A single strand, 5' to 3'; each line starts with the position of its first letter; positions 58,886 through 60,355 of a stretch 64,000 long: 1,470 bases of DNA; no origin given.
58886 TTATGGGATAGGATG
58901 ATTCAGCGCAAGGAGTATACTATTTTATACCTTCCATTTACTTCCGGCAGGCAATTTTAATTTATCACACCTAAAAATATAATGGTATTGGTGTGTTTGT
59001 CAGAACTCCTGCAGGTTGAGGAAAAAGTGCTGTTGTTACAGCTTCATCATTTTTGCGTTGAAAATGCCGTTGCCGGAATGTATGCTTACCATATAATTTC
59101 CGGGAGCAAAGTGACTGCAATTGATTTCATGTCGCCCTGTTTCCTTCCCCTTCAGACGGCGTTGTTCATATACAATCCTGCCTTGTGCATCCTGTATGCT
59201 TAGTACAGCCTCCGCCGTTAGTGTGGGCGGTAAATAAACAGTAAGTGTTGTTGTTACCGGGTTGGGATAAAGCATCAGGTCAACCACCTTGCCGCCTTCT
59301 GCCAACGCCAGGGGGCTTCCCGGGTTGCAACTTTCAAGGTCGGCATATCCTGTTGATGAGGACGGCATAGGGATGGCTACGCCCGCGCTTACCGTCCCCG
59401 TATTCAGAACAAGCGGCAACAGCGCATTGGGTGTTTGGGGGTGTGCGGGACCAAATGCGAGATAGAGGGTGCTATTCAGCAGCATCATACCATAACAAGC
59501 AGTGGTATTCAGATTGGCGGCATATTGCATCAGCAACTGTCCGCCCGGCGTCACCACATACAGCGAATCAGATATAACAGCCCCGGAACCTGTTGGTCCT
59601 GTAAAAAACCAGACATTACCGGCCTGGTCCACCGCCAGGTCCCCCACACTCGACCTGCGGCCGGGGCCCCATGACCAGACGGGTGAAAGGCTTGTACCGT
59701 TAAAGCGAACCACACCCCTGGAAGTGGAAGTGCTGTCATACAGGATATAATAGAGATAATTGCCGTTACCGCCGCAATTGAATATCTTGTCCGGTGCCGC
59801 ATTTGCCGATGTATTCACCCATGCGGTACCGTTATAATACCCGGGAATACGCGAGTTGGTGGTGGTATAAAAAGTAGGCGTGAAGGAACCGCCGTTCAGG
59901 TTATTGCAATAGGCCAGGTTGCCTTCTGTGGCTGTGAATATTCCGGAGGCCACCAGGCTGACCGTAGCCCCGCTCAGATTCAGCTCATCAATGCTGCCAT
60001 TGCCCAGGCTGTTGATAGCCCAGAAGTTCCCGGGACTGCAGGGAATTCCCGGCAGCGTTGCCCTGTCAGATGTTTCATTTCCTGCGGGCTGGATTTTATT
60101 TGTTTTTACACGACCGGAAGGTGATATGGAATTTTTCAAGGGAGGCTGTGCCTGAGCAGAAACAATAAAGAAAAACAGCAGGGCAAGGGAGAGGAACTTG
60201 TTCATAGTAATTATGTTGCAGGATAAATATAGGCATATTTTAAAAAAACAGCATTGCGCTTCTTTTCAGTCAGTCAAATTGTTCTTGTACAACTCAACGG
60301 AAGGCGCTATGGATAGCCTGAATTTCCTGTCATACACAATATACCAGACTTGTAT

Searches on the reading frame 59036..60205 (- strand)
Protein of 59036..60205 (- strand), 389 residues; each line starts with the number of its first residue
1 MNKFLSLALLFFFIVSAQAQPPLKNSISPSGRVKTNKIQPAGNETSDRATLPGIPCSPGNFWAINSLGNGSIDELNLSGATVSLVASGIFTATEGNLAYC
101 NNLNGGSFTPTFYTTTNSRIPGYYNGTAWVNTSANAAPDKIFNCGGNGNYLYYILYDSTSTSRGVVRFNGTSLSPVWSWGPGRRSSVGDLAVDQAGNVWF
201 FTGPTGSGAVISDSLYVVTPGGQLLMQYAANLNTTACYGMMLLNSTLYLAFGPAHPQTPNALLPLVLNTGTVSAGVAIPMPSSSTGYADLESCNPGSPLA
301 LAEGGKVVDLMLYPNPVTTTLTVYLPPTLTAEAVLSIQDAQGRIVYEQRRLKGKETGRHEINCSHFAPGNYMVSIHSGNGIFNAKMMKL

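Call 11: search_protein_families(library=pfam, proteins=[window:59036-60205:-])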
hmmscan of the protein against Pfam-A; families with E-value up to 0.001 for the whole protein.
window:59036-60205:- (389 aa): 1 family
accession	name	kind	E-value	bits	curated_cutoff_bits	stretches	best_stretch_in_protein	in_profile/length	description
PF18962.6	Por_Secre_tail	-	1.1e-10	42.1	27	1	312-383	1-70/75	Secretion system C-terminal sorting domain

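Call 17: find_encoding_contigs(protein=window:59036-60205:-, flank=10000, max_places=6)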
Protein window:59036-60205:- (389 aa): 1 contig read that carries it; 1 place shown.
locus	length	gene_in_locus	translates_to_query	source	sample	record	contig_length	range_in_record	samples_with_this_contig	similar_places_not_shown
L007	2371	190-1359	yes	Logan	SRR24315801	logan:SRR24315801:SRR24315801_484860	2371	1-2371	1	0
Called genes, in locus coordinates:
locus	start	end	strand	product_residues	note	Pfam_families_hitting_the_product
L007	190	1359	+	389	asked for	PF18962:Por_Secre_tail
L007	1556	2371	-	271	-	?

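Call 41: find_homologous_proteins(query=window:59036-60205:-, max_evalue=1e-10)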
Query window:59036-60205:- (389 aa): 37 proteins with E <= 1e-10 among 8000 candidates.
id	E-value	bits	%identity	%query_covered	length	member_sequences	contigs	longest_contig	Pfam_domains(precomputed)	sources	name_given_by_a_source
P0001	2.0e-259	878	100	100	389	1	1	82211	PF18962.8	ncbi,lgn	-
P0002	7.1e-119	415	51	99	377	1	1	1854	PF18962.8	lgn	-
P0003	7.6e-116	405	50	98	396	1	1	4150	PF18962.8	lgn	-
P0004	3.9e-105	370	49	86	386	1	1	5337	PF18962.8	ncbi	-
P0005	6.6e-100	353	47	89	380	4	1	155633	PF18962.8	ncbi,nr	ncbi:MAG: T9SS type A sorting domain-containing protein [Bacteroidetes bacterium]|nr:T9SS type A sor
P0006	1.8e-71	259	41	82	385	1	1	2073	PF18962.8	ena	-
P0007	8.0e-71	257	47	70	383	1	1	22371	PF18962.8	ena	-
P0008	6.6e-68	248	46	70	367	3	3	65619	PF18962.8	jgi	jgi:hypothetical protein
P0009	8.7e-68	247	43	84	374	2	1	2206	PF18962.8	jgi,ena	-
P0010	2.0e-67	246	39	97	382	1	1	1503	PF18962.8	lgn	-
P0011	7.7e-67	244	38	94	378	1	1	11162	PF18962.8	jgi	jgi:hypothetical protein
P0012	2.1e-66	243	41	92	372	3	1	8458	PF18962.8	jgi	-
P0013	2.8e-65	239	39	86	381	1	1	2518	PF18962.8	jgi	jgi:hypothetical protein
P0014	7.2e-65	238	38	95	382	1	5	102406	PF18962.8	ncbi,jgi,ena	-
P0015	1.3e-64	237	39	92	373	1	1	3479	PF18962.8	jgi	jgi:hypothetical protein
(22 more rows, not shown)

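Call 42: find_encoding_contigs(protein=P0005, flank=10000, max_places=3)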
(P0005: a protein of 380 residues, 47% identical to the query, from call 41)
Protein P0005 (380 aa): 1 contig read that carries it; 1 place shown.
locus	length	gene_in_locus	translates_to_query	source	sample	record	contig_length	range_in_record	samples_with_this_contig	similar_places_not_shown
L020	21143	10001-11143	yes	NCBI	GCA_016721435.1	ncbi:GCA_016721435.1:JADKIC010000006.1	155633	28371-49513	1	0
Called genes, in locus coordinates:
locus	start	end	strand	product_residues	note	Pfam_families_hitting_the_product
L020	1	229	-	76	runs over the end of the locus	PF28317:Lant_leader_dom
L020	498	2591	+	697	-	PF18911:PKD_4 (weak), PF00801:PKD, PF18911:PKD_4, PF08329:ChitinaseA_N (faint), PF18962:Por_Secre_tail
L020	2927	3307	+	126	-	-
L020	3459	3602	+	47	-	-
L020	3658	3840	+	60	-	-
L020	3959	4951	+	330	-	PF13415:Beta-prop_FBX42, PF24681:Kelch_KLHDC2_KLHL20_DRC7, PF13964:Beta-prop_Calicin, PF24981:Beta-prop_ATRN-LZTR1, PF25210:Kelch_FKB95 (weak), PF01344:Kelch_1, PF24681:Kelch_KLHDC2_KLHL20_DRC7, PF18962:Por_Secre_tail, +2 more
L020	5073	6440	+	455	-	-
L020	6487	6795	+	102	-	-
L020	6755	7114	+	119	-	-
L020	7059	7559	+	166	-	-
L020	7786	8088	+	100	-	-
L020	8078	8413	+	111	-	-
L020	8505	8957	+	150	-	PF18911:PKD_4, PF00801:PKD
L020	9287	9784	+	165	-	PF18962:Por_Secre_tail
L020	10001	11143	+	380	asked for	PF18962:Por_Secre_tail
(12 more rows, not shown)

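Call 43: find_encoding_contigs(protein=P0004, flank=10000, max_places=3)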
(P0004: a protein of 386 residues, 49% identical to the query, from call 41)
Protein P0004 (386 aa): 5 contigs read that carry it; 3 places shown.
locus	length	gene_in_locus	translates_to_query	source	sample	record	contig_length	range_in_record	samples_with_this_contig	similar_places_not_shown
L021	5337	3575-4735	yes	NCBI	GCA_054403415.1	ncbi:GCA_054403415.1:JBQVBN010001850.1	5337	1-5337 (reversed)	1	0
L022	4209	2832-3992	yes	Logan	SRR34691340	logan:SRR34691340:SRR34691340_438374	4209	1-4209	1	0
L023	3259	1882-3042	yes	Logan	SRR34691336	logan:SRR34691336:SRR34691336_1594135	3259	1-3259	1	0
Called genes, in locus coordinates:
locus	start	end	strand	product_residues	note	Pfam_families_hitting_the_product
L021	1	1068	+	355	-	?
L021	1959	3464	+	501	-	PF24681:Kelch_KLHDC2_KLHL20_DRC7, PF25210:Kelch_FKB95 (weak), PF24681:Kelch_KLHDC2_KLHL20_DRC7, PF25210:Kelch_FKB95 (weak), PF13964:Beta-prop_Calicin (weak), PF24981:Beta-prop_ATRN-LZTR1 (weak), PF13415:Beta-prop_FBX42 (weak), PF18962:Por_Secre_tail, +3 more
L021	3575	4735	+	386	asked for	PF18962:Por_Secre_tail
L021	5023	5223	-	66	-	PF28317:Lant_leader_dom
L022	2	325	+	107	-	?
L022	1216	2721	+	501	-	PF24681:Kelch_KLHDC2_KLHL20_DRC7, PF25210:Kelch_FKB95 (weak), PF24681:Kelch_KLHDC2_KLHL20_DRC7, PF25210:Kelch_FKB95 (weak), PF13964:Beta-prop_Calicin (weak), PF24981:Beta-prop_ATRN-LZTR1 (weak), PF13415:Beta-prop_FBX42 (weak), PF18962:Por_Secre_tail, +3 more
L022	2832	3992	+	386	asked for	PF18962:Por_Secre_tail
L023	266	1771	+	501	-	PF24681:Kelch_KLHDC2_KLHL20_DRC7, PF25210:Kelch_FKB95 (weak), PF24681:Kelch_KLHDC2_KLHL20_DRC7, PF25210:Kelch_FKB95 (weak), PF13964:Beta-prop_Calicin (weak), PF24981:Beta-prop_ATRN-LZTR1 (weak), PF13415:Beta-prop_FBX42 (weak), PF18962:Por_Secre_tail, +3 more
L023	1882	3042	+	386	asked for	PF18962:Por_Secre_tail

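Call 44: find_encoding_contigs(protein=P0003, flank=10000, max_places=3)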
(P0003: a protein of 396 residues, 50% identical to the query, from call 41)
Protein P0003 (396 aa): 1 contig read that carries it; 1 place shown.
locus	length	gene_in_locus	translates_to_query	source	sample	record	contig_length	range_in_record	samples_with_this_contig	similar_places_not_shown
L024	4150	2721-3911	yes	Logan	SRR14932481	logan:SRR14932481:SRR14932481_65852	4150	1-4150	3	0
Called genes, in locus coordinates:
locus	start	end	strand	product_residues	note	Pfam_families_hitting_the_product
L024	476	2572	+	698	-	PF18911:PKD_4 (weak), PF00801:PKD, PF18911:PKD_4, PF18962:Por_Secre_tail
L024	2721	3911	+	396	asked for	PF18962:Por_Secre_tail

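Call 52: find_encoding_contigs(protein=P0040, flank=4000, max_places=10)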
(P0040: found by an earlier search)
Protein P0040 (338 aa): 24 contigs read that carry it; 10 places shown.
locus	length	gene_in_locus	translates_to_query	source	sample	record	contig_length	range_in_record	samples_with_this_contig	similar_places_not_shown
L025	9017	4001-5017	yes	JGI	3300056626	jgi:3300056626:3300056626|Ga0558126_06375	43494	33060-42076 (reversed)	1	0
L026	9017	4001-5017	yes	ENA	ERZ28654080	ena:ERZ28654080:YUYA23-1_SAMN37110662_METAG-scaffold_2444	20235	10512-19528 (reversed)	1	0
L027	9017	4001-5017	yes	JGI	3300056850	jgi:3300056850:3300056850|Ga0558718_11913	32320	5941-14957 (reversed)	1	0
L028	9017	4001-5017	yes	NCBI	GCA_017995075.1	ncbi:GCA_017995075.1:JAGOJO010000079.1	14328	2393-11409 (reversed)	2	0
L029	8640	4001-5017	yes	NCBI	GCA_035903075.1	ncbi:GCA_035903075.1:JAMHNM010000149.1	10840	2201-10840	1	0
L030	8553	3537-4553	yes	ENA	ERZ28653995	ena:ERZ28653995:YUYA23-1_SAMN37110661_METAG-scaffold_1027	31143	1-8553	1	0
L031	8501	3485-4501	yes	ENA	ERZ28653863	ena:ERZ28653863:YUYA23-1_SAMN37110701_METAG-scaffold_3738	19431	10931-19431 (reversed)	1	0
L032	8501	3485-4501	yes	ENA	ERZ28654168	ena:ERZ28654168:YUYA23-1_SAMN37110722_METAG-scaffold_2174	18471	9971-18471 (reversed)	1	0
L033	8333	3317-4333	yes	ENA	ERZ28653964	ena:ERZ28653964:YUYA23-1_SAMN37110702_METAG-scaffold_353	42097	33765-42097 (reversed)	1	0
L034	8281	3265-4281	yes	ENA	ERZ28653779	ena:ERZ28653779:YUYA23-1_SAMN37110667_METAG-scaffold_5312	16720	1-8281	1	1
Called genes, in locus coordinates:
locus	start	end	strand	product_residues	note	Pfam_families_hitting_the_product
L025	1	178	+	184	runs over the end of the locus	PF18962:Por_Secre_tail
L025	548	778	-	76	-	PF13302:Acetyltransf_3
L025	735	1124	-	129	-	PF13302:Acetyltransf_3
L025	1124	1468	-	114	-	-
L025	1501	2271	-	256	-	-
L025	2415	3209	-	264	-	PF00583:Acetyltransf_1 (weak), PF13508:Acetyltransf_7 (weak), PF13673:Acetyltransf_10 (faint), PF18014:Acetyltransf_18 (weak)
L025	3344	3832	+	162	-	PF08211:dCMP_cyt_deam_2, PF00383:dCMP_cyt_deam_1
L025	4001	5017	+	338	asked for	PF00676:E1_dh, PF02775:TPP_enzyme_C, PF13292:DXP_synthase_N (faint)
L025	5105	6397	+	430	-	PF00364:Biotin_lipoyl, PF02817:E3_binding, PF00198:2-oxoacid_dh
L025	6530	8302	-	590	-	PF00501:AMP-binding, PF23562:AMP-binding_C_3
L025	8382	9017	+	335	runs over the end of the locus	PF00478:IMPDH (weak), PF03060:NMO, PF01070:FMN_dh (weak)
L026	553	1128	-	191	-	PF13302:Acetyltransf_3, PF13420:Acetyltransf_4, PF00583:Acetyltransf_1, PF08445:FR47 (weak), PF13523:Acetyltransf_8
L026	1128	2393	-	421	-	PF03572:Peptidase_S41 (faint)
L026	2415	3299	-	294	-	PF00583:Acetyltransf_1 (weak), PF13508:Acetyltransf_7 (weak), PF13673:Acetyltransf_10 (faint), PF18014:Acetyltransf_18 (weak)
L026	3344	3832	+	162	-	PF08211:dCMP_cyt_deam_2, PF00383:dCMP_cyt_deam_1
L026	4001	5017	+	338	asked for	PF00676:E1_dh, PF02775:TPP_enzyme_C, PF13292:DXP_synthase_N (faint)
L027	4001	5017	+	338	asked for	PF00676:E1_dh, PF02775:TPP_enzyme_C, PF13292:DXP_synthase_N (faint)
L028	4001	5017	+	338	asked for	PF00676:E1_dh, PF02775:TPP_enzyme_C, PF13292:DXP_synthase_N (faint)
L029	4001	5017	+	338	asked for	PF00676:E1_dh, PF02775:TPP_enzyme_C, PF13292:DXP_synthase_N (faint)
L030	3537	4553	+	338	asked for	PF00676:E1_dh, PF02775:TPP_enzyme_C, PF13292:DXP_synthase_N (faint)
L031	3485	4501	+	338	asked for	PF00676:E1_dh, PF02775:TPP_enzyme_C, PF13292:DXP_synthase_N (faint)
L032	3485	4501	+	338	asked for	PF00676:E1_dh, PF02775:TPP_enzyme_C, PF13292:DXP_synthase_N (faint)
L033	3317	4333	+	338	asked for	PF00676:E1_dh, PF02775:TPP_enzyme_C, PF13292:DXP_synthase_N (faint)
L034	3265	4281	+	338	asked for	PF00676:E1_dh, PF02775:TPP_enzyme_C, PF13292:DXP_synthase_N (faint)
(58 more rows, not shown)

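Call 54: find_encoding_contigs(protein=P0038, flank=3000, max_places=10)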
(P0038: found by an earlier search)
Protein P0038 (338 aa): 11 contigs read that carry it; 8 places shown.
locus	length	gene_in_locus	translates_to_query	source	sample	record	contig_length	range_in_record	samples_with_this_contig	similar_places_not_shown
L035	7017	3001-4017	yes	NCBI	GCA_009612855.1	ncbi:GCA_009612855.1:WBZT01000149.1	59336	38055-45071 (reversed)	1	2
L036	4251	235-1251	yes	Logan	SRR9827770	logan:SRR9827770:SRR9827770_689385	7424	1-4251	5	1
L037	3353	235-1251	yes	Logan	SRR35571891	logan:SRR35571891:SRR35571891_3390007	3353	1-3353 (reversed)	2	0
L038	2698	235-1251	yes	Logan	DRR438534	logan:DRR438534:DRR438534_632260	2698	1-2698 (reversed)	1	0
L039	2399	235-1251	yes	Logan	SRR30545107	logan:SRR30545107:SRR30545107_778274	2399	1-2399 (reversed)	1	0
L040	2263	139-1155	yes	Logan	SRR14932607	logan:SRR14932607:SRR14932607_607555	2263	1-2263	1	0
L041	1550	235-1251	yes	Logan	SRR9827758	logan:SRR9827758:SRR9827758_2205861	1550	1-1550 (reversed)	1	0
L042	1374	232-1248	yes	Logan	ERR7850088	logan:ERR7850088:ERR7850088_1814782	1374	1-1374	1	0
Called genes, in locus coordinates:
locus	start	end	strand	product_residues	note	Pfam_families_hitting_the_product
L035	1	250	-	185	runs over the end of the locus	PF13302:Acetyltransf_3, PF13420:Acetyltransf_4 (weak), PF00583:Acetyltransf_1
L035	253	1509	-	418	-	-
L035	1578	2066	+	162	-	PF08211:dCMP_cyt_deam_2, PF00383:dCMP_cyt_deam_1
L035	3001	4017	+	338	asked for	PF00676:E1_dh, PF02775:TPP_enzyme_C (weak)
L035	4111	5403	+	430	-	PF00364:Biotin_lipoyl, PF25997:BSH_YhbJ (faint), PF02817:E3_binding, PF00198:2-oxoacid_dh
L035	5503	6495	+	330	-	PF20329:DUF6624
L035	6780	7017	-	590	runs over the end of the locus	PF00501:AMP-binding, PF23562:AMP-binding_C_3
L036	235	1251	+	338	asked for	PF00676:E1_dh, PF02775:TPP_enzyme_C (weak)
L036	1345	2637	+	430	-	PF00364:Biotin_lipoyl, PF25997:BSH_YhbJ (faint), PF02817:E3_binding, PF00198:2-oxoacid_dh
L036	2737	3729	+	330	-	PF20329:DUF6624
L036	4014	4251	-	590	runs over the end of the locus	PF00501:AMP-binding, PF23562:AMP-binding_C_3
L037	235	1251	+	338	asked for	PF00676:E1_dh, PF02775:TPP_enzyme_C (weak)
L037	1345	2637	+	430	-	PF00364:Biotin_lipoyl, PF25997:BSH_YhbJ (faint), PF02817:E3_binding, PF00198:2-oxoacid_dh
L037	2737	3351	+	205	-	?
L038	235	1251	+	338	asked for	PF00676:E1_dh, PF02775:TPP_enzyme_C (weak)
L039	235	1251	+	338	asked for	PF00676:E1_dh, PF02775:TPP_enzyme_C (weak)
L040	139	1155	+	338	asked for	PF00676:E1_dh, PF02775:TPP_enzyme_C (weak)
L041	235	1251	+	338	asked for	PF00676:E1_dh, PF02775:TPP_enzyme_C (weak)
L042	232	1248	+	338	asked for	PF00676:E1_dh, PF02775:TPP_enzyme_C (weak)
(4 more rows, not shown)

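Call 55: find_encoding_contigs(protein=P0048, flank=5000, max_places=4)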
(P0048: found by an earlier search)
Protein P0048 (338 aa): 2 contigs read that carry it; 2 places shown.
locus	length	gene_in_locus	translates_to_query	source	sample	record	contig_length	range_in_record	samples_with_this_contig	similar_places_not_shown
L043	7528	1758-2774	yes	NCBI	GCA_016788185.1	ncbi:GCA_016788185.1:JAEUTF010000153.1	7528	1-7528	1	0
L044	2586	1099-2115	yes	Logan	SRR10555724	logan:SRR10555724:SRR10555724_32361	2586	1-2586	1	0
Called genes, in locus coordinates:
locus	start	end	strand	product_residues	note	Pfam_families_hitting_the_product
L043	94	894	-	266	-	PF13508:Acetyltransf_7 (faint), PF18014:Acetyltransf_18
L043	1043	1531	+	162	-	PF08211:dCMP_cyt_deam_2, PF00383:dCMP_cyt_deam_1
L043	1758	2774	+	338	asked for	PF00676:E1_dh, PF02775:TPP_enzyme_C (weak), PF13292:DXP_synthase_N (faint)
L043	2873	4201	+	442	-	-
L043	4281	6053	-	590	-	PF00501:AMP-binding, PF23562:AMP-binding_C_3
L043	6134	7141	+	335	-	PF03060:NMO, PF01070:FMN_dh (faint)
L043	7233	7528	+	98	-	PF14539:DUF4442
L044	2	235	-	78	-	?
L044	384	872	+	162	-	PF08211:dCMP_cyt_deam_2, PF00383:dCMP_cyt_deam_1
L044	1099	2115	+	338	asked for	PF00676:E1_dh, PF02775:TPP_enzyme_C (weak), PF13292:DXP_synthase_N (faint)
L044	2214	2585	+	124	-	?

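Call 77: find_encoding_contigs(protein=P0042, flank=10000, max_places=6)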
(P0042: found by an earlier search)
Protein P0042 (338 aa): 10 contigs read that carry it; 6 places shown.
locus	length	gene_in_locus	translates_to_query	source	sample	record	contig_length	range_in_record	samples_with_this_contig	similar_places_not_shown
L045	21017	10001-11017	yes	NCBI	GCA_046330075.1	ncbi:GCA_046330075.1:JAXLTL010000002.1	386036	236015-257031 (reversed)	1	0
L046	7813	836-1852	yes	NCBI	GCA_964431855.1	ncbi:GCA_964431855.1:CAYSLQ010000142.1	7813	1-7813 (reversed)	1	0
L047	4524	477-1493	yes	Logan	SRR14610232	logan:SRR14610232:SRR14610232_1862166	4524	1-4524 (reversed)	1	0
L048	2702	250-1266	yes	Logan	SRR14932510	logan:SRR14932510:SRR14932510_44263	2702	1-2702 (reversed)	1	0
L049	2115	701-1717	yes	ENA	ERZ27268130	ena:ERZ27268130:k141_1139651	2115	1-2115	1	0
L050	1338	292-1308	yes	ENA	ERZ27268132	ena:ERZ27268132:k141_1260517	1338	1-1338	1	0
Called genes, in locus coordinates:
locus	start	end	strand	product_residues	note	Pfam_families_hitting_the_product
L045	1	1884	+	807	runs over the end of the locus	PF00580:UvrD-helicase, PF01443:Viral_helicase1 (faint), PF13245:AAA_19, PF13604:AAA_30 (faint), PF13361:UvrD_C, PF13538:UvrD_C_2, PF21196:PcrA_UvrD_tudor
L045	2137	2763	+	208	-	PF14123:DUF4290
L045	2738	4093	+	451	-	PF00275:EPSP_synthase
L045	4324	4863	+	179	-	PF08534:Redoxin, PF00578:AhpC-TSA, PF00085:Thioredoxin, PF13905:Thioredoxin_8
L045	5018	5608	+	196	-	PF01025:GrpE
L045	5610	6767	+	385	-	PF00226:DnaJ, PF01556:DnaJ_C, PF00684:DnaJ_CXXCXGXG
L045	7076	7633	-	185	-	PF13302:Acetyltransf_3, PF13420:Acetyltransf_4 (weak), PF00583:Acetyltransf_1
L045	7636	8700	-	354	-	PF03572:Peptidase_S41 (faint)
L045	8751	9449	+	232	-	PF08211:dCMP_cyt_deam_2, PF00383:dCMP_cyt_deam_1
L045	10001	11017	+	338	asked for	PF00676:E1_dh, PF02775:TPP_enzyme_C (weak)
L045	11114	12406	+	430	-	PF00364:Biotin_lipoyl, PF02817:E3_binding, PF00198:2-oxoacid_dh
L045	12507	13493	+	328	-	PF20329:DUF6624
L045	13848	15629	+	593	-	PF14903:WG_beta_rep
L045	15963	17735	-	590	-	PF00501:AMP-binding, PF23562:AMP-binding_C_3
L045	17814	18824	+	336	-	PF00478:IMPDH (weak), PF03060:NMO, PF01070:FMN_dh (weak), PF01180:DHO_dh (weak)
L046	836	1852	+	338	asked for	PF00676:E1_dh, PF02775:TPP_enzyme_C (weak)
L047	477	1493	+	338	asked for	PF00676:E1_dh, PF02775:TPP_enzyme_C (weak)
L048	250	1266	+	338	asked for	PF00676:E1_dh, PF02775:TPP_enzyme_C (weak)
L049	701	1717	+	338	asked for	PF00676:E1_dh, PF02775:TPP_enzyme_C (weak)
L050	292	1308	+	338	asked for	PF00676:E1_dh, PF02775:TPP_enzyme_C (weak)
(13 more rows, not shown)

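Call 78: find_encoding_contigs(protein=P0041, flank=10000, max_places=6)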
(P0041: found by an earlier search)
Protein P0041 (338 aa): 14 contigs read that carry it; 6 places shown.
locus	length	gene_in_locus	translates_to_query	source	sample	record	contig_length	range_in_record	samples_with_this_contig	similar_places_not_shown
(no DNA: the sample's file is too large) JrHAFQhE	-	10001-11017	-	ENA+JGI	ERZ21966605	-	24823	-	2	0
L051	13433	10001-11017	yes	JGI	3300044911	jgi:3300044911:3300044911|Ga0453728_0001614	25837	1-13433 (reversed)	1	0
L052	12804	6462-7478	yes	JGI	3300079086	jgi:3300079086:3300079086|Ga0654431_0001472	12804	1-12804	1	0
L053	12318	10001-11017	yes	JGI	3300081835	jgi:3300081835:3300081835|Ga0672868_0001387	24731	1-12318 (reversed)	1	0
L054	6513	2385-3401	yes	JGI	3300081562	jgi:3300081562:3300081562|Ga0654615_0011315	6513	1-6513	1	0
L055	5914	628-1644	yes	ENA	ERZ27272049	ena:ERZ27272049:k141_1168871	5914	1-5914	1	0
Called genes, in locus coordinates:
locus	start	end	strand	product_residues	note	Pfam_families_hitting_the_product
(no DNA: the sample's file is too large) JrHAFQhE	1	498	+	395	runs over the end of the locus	PF00072:Response_reg, PF28545:1TM_TonB_rel, PF03544:TonB_C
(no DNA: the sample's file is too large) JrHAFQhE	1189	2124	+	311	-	PF12849:PBP_like_2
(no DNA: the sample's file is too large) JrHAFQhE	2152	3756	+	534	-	PF00515:TPR_1 (faint), PF07719:TPR_2 (faint), PF13181:TPR_8 (faint), PF13371:TPR_9 (faint), PF13414:TPR_11 (faint), PF25062:ARM_TT21_N (weak), PF23914:TPR_CcmH_CycH, PF14559:TPR_19 (weak), +5 more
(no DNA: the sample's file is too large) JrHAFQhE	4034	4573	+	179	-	PF08534:Redoxin, PF00578:AhpC-TSA, PF00085:Thioredoxin, PF13098:Thioredoxin_2 (weak), PF13905:Thioredoxin_8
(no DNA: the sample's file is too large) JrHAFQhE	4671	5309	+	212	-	PF01025:GrpE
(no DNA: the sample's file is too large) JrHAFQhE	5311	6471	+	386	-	PF00226:DnaJ, PF01556:DnaJ_C, PF00684:DnaJ_CXXCXGXG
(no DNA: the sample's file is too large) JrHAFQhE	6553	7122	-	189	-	PF13302:Acetyltransf_3, PF13420:Acetyltransf_4, PF00583:Acetyltransf_1, PF13523:Acetyltransf_8 (weak)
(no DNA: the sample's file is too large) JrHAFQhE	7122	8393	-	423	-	PF03572:Peptidase_S41 (faint)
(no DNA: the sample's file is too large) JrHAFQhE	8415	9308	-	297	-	PF00583:Acetyltransf_1 (faint), PF13508:Acetyltransf_7 (faint), PF13673:Acetyltransf_10 (faint), PF18014:Acetyltransf_18 (faint)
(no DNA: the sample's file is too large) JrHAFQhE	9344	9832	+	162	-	PF08211:dCMP_cyt_deam_2, PF00383:dCMP_cyt_deam_1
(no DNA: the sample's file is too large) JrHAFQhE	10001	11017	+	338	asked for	PF00676:E1_dh, PF02775:TPP_enzyme_C, PF13292:DXP_synthase_N (faint)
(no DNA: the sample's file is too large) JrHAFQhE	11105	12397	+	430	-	PF00364:Biotin_lipoyl, PF02817:E3_binding, PF00198:2-oxoacid_dh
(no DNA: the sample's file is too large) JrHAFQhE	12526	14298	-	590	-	PF00501:AMP-binding, PF23562:AMP-binding_C_3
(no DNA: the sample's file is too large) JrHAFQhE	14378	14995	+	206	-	?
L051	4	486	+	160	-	PF03544:TonB_C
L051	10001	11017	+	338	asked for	PF00676:E1_dh, PF02775:TPP_enzyme_C, PF13292:DXP_synthase_N (faint)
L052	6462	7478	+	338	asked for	PF00676:E1_dh, PF02775:TPP_enzyme_C, PF13292:DXP_synthase_N (faint)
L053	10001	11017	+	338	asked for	PF00676:E1_dh, PF02775:TPP_enzyme_C, PF13292:DXP_synthase_N (faint)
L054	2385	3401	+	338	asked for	PF00676:E1_dh, PF02775:TPP_enzyme_C, PF13292:DXP_synthase_N (faint)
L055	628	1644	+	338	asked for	PF00676:E1_dh, PF02775:TPP_enzyme_C, PF13292:DXP_synthase_N (faint)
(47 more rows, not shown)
